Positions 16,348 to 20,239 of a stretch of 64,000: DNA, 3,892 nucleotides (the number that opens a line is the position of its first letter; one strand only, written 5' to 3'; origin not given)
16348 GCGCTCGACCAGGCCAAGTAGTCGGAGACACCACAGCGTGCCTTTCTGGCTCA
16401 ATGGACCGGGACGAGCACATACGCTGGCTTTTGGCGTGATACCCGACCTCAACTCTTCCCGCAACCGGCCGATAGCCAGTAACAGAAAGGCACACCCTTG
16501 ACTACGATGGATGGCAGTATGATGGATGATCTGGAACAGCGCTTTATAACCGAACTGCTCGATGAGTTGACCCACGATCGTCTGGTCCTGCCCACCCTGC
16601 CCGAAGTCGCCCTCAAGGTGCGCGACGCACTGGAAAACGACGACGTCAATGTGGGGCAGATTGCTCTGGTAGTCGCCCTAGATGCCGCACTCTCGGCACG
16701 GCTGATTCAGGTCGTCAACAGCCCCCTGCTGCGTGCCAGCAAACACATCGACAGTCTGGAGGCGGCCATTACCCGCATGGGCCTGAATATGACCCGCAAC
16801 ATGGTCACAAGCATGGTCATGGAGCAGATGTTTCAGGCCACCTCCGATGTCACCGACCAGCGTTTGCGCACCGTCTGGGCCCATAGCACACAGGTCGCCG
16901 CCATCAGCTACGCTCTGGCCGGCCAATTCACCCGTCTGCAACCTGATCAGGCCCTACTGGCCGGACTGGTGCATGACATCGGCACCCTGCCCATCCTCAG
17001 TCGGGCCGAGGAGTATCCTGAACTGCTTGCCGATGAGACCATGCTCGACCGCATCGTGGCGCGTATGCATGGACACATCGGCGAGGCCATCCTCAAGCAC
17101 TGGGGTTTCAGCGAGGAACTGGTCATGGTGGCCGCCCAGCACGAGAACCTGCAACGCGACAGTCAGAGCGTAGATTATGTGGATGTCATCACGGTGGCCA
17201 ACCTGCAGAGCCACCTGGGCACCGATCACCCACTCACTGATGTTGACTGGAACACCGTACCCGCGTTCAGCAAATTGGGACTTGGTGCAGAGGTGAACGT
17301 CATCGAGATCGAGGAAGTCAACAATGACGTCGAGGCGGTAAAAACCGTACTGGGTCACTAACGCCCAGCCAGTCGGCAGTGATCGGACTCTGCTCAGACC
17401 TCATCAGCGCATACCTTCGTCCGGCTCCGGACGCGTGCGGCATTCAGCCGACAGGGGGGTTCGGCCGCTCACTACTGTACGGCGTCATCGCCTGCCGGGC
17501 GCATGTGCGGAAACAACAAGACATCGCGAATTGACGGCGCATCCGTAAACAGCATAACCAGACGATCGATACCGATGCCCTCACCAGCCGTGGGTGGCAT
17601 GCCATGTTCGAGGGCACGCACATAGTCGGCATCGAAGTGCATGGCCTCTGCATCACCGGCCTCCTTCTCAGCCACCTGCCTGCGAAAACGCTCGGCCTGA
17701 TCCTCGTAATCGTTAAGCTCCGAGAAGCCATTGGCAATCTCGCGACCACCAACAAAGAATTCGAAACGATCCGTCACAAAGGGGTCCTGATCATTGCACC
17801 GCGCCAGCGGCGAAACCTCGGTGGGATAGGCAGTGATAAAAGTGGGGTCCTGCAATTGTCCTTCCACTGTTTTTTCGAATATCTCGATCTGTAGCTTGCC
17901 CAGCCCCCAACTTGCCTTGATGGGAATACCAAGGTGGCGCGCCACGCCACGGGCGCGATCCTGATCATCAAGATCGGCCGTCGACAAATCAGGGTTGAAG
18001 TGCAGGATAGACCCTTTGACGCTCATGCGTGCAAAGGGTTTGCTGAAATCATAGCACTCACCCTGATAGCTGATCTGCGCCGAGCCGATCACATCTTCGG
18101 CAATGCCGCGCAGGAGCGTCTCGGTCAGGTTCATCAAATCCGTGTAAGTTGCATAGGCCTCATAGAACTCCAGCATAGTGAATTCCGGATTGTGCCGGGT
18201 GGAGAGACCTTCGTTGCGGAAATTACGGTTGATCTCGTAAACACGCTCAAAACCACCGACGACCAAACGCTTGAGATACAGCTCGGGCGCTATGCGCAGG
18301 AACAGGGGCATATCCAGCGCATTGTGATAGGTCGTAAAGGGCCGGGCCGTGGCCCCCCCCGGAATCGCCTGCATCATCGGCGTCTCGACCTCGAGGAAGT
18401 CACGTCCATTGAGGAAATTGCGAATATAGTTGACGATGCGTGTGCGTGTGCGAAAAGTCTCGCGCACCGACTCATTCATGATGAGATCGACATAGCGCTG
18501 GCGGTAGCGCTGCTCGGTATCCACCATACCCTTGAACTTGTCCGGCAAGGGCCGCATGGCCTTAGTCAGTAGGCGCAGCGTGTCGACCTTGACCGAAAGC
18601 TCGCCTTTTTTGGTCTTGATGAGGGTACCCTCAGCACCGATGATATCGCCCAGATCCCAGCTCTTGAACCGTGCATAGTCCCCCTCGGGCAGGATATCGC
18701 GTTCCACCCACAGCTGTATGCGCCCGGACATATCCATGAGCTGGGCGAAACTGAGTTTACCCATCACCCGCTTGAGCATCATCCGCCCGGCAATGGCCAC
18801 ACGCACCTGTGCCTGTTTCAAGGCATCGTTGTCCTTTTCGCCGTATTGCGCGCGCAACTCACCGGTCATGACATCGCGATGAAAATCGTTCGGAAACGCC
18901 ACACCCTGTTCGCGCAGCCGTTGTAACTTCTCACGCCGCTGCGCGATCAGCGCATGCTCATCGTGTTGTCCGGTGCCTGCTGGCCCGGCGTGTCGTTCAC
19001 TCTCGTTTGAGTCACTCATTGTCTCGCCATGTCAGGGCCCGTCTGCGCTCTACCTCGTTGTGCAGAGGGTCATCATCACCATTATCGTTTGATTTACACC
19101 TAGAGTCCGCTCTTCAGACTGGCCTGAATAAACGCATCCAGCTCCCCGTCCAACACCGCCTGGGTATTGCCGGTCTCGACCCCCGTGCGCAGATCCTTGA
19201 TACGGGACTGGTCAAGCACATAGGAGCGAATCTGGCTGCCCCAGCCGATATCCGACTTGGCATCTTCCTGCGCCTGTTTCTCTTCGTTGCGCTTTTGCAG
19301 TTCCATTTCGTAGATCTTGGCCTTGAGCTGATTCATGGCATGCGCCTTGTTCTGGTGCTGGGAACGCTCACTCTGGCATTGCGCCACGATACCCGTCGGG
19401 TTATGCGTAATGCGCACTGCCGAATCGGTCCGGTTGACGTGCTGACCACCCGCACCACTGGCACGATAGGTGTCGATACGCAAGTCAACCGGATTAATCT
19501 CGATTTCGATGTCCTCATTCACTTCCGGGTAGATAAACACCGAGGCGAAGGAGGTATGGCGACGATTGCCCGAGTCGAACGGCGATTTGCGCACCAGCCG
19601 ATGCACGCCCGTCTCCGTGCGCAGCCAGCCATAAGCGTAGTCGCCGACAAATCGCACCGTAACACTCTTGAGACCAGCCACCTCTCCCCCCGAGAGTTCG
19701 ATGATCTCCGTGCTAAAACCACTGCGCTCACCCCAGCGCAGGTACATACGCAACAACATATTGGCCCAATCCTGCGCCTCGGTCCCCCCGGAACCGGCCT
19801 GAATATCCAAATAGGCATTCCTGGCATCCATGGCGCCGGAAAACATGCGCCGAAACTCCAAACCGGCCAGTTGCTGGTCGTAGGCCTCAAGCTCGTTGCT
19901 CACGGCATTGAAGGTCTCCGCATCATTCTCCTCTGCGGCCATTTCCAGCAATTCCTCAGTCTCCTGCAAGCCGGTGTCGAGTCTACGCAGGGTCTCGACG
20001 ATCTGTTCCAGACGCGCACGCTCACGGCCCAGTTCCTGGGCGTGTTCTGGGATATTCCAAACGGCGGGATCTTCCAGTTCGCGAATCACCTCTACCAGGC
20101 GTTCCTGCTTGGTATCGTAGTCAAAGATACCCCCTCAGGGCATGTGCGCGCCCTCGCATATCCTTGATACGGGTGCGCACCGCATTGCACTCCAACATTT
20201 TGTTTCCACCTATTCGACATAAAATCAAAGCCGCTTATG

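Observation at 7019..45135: Pattern: several independent inactivation or deletion events in a conserved housekeeping backbone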

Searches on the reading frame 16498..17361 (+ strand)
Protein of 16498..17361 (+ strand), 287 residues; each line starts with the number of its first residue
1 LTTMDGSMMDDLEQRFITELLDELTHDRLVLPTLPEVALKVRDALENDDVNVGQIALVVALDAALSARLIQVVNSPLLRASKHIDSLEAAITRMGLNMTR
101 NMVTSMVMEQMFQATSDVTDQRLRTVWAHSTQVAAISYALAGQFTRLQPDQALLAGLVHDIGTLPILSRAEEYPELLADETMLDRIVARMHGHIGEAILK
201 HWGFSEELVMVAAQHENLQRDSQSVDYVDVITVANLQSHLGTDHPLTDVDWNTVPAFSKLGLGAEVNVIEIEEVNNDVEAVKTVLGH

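Call 26: search_protein_families(library=ncbifam, proteins=[window:16498-17361:+], max_evalue=0.00001)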
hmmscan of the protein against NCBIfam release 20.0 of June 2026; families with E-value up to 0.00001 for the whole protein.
window:16498-17361:+ (287 aa): 1 family
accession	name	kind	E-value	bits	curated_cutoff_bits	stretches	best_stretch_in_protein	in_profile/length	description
TIGR00277.1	HDIG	domain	1.3e-07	31.3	27.6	1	126-217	5-83/84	HDIG domain-containing metalloprotein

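Call 27: search_protein_families(library=pfam, proteins=[window:16498-17361:+], max_evalue=0.01)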
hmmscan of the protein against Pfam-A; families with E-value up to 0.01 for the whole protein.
window:16498-17361:+ (287 aa): 2 families
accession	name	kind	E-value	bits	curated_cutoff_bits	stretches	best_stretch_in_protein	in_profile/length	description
PF08668.18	HDOD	-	2.6e-45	154.8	22.9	1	31-217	1-195/196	HDOD domain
PF01966.28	HD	-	3.4e-08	34.2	22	1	126-217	1-86/116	HD domain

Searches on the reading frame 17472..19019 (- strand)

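Call 26: search_protein_families(library=ncbifam, proteins=[window:17472-19019:-], max_evalue=0.00001)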
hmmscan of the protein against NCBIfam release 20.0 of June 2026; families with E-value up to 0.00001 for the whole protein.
window:17472-19019:- (515 aa): 15 families
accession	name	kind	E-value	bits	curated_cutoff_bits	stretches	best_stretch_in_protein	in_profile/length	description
NF001756.1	PRK00484.1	subfamily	3.3e-220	731.8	468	1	24-508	3-487/488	lysine--tRNA ligase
NF009101.0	PRK12445.1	subfamily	2e-216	719.4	1026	1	25-508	19-503/505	lysine--tRNA ligase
TIGR00499.1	lysS_bact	equivalog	9.7e-203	674.3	427.6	1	25-508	6-494/496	lysine--tRNA ligase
NF002821.0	PRK02983.1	equivalog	4.3e-152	508.4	742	1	26-509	623-1101/1102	bifunctional lysylphosphatidylglycerol synthetase/lysine--tRNA ligase LysX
TIGR00462.1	genX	equivalog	5.5e-70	236.2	286.9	1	190-503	2-304/304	EF-P lysine aminoacylase EpmA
NF006828.0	PRK09350.1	equivalog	4.3e-60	203.7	264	1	187-505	14-322/325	elongation factor P--(R)-beta-lysine ligase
NF003483.0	PRK05159.1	equivalog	6.7e-49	166.9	353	1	70-504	16-430/438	aspartate--tRNA(Asn) ligase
TIGR00458.1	aspS_nondisc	equivalog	6.7e-48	163.7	368.4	1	72-506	13-422/428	aspartate--tRNA(Asn) ligase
TIGR00459.1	aspS_bact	equivalog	4.1e-44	150.9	373.85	2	70-341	15-281/586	aspartate--tRNA ligase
NF001750.0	PRK00476.1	equivalog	1.9e-42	145.4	443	2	68-314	15-269/590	aspartate--tRNA ligase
NF009460.0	PRK12820.1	equivalog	1.2e-26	93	1379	2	166-306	151-290/723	bifunctional aspartyl-tRNA synthetase/aspartyl/glutamyl-tRNA amidotransferase subunit C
TIGR00457.1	asnS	equivalog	3.6e-26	92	342.6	1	67-506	12-449/455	asparagine--tRNA ligase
NF003037.0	PRK03932.1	equivalog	7.4e-26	91.1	414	1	69-506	14-445/451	asparagine--tRNA ligase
NF005052.0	PRK06462.1-1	equivalog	8.5e-18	64.5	368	1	156-505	19-345/353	asparagine synthetase A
NF005054.0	PRK06462.1-4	equivalog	7.2e-14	51.6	309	1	177-341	13-189/318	asparagine synthetase A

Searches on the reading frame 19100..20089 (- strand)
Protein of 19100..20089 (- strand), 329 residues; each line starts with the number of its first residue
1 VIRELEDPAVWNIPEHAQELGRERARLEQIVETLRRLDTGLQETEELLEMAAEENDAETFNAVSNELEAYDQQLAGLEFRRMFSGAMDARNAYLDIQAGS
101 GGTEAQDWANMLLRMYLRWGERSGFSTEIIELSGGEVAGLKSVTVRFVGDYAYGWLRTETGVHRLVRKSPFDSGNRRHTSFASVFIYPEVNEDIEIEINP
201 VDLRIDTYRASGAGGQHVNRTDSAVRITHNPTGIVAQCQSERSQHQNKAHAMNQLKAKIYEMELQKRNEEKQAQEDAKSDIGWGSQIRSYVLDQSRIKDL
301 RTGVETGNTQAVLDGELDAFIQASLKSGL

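Call 26: search_protein_families(library=ncbifam, proteins=[window:19100-20089:-], max_evalue=0.00001)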
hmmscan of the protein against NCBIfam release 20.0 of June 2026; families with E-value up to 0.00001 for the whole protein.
window:19100-20089:- (329 aa): 5 families
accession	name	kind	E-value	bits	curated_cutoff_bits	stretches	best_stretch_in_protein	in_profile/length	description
TIGR00020.2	prfB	exception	4.7e-146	486.3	370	1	4-326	30-353/353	peptide chain release factor 2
NF001859.2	PRK00591.1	equivalog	2.5e-85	286.6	400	1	3-325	13-339/347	peptide chain release factor 1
TIGR00019.1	prfA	equivalog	1.2e-81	274.4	423.25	1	3-323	22-345/361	peptide chain release factor 1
TIGR03072.1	release_prfH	equivalog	2.8e-36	124.9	166.65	1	93-290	2-195/200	peptide chain release factor H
NF006718.0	PRK09256.1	equivalog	5.9e-12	45.5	100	1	195-229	9-43/140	alternative ribosome rescue aminoacyl-tRNA hydrolase ArfB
